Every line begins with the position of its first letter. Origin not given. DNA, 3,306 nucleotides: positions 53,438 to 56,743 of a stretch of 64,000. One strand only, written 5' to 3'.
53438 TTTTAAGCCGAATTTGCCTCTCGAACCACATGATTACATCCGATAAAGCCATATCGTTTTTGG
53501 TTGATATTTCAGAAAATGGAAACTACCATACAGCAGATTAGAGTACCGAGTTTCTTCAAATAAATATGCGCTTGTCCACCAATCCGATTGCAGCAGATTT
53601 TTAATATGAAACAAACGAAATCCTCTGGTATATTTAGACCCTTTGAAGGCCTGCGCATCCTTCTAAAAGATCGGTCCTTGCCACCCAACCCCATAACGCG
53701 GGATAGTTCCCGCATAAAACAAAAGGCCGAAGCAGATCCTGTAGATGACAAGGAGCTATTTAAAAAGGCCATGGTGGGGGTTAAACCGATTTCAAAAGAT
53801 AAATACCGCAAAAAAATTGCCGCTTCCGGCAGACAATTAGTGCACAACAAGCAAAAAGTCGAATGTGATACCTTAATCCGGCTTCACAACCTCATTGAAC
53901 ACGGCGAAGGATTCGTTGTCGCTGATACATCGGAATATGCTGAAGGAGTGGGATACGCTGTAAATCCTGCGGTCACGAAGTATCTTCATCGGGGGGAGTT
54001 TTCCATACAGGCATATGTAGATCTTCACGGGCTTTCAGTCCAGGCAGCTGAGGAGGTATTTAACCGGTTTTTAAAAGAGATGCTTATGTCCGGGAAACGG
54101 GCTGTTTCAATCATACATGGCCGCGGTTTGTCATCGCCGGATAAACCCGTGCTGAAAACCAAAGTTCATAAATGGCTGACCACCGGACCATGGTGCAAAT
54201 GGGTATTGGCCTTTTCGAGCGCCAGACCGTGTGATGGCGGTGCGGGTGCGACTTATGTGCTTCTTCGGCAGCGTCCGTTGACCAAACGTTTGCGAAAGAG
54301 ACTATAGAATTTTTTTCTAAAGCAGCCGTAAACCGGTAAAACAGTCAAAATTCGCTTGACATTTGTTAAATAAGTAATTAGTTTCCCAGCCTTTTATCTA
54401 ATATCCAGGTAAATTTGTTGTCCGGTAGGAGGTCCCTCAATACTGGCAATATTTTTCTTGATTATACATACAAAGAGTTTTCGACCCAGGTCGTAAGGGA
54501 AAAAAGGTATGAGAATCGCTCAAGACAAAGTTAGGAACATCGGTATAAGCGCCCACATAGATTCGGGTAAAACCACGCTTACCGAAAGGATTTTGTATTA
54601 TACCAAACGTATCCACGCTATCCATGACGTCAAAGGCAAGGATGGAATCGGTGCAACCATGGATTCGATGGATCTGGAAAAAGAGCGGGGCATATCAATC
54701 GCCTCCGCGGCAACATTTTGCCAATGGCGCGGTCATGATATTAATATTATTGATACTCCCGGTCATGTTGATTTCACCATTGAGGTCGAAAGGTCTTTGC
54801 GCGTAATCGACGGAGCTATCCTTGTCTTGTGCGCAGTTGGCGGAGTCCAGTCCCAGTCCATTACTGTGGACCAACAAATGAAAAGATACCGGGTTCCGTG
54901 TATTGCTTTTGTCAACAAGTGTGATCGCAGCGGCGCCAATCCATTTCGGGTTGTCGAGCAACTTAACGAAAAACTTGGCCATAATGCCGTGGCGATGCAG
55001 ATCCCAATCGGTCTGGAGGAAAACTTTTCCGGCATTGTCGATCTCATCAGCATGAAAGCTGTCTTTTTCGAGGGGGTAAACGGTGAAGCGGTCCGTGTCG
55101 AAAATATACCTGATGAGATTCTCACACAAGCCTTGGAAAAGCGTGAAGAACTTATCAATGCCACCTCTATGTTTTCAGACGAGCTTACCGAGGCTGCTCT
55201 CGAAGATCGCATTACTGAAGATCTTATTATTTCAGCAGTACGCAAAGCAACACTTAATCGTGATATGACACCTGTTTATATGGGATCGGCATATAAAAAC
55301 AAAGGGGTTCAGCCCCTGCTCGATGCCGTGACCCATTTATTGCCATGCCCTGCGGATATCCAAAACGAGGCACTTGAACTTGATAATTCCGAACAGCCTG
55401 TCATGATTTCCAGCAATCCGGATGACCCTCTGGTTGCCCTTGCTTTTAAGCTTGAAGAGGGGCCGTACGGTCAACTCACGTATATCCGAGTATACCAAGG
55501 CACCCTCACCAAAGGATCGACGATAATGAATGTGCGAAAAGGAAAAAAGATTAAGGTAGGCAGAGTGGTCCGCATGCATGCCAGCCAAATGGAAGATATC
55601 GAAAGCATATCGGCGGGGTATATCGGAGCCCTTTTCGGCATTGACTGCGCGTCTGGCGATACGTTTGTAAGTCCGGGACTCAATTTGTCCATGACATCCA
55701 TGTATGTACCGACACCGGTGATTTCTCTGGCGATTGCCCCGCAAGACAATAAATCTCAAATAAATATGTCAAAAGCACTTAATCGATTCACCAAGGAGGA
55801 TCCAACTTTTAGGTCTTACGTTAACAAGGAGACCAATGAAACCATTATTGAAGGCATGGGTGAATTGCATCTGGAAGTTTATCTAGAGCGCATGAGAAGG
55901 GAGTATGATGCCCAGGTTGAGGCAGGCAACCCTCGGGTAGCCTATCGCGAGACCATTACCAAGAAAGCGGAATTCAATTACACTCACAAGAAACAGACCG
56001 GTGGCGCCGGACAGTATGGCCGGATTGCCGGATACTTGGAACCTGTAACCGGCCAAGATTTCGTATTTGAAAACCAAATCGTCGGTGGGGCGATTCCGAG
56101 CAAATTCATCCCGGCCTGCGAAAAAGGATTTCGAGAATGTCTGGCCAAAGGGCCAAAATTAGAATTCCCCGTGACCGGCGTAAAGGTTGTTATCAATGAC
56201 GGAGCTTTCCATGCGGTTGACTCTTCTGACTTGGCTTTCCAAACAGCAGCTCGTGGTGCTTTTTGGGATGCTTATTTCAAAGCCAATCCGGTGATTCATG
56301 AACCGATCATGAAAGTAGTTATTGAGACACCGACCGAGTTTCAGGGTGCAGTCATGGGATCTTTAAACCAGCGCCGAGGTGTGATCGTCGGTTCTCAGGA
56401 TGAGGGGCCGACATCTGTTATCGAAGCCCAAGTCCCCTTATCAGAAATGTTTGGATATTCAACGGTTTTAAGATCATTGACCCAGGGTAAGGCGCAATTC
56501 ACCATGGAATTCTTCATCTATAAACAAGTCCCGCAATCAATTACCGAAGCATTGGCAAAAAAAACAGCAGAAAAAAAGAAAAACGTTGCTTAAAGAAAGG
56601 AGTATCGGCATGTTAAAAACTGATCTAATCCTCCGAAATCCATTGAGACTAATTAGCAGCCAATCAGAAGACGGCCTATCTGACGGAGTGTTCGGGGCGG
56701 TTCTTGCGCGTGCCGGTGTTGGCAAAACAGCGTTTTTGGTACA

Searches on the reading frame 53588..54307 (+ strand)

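Call 28: search_protein_families(library=ncbifam, proteins=[window:53588-54307:+], max_evalue=0.00001)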
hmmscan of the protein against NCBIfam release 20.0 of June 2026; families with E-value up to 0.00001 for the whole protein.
window:53588-54307:+ (239 aa): 3 families
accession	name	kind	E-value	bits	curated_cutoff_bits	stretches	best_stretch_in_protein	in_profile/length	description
NF033154.1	endonuc_SmrA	equivalog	1e-27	97.1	180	1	53-233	1-179/189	DNA endonuclease SmrA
NF003432.0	PRK04946.1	equivalog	9.7e-14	51.7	128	1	46-228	3-174/181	endonuclease SmrB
TIGR01069.2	mutS2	equivalog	2.3e-11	42.8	400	1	138-226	710-790/790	endonuclease MutS2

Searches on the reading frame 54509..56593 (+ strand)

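Call 28: search_protein_families(library=ncbifam, proteins=[window:54509-56593:+], max_evalue=0.00001)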
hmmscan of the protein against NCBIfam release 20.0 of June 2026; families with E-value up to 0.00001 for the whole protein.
window:54509-56593:+ (694 aa): 31 families (the best 25 are shown)
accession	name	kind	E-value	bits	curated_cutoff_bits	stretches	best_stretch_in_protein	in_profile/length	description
TIGR00484.1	EF-G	equivalog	1.3e-286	952.3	659.4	1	5-686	7-689/691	elongation factor G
NF009381.0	PRK12740.1-5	subfamily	2.3e-202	674.1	583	1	4-691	5-690/692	elongation factor G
NF009891.0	PRK13351.1-1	equivalog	3.3e-151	505.2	597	1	4-689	5-680/681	elongation factor G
NF058620.1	EFG2_Bacteroid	exception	1.2e-135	453.7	1000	2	5-513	6-508/717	elongation factor G2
NF009379.0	PRK12740.1-3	equivalog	1.4e-131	440.3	513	1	5-687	5-671/674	elongation factor G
NF009377.1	PRK12740.1-1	equivalog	4.5e-118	395.5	890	1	5-682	10-698/700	elongation factor G-like protein EF-G2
NF012153.1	tet_protect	equivalog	1.1e-101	341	775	1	10-669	2-612/614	tetracycline resistance ribosomal protection protein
TIGR00490.1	aEF-2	equivalog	1.6e-91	307.5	738.45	3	267-487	243-473/720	elongation factor EF-2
NF001964.0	PRK00741.1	equivalog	3.7e-73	246.8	473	1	6-480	10-470/529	peptide chain release factor 3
NF000120.3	47473_otr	exception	4.2e-70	237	900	1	9-664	3-606/608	tetracycline resistance ribosomal protection protein Otr(A)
NF033148.1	tet_protect_M_W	exception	8.7e-66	222.5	1100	2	7-164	2-156/639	TetM/TetW/TetO/TetS family tetracycline resistance ribosomal protection protein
TIGR01394.1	TypA_BipA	equivalog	1.5e-61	208.4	757.3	3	8-154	1-142/594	translational GTPase TypA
TIGR01393.1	lepA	equivalog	6.9e-55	186.5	533.9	3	7-161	2-155/595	translation elongation factor 4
TIGR00503.1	prfC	equivalog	1.1e-54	185.8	466.95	1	6-471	9-460/527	peptide chain release factor 3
NF012155.1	tet_protect_M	exception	1.7e-53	181.8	1420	2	7-164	2-156/639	tetracycline resistance ribosomal protection protein Tet(M)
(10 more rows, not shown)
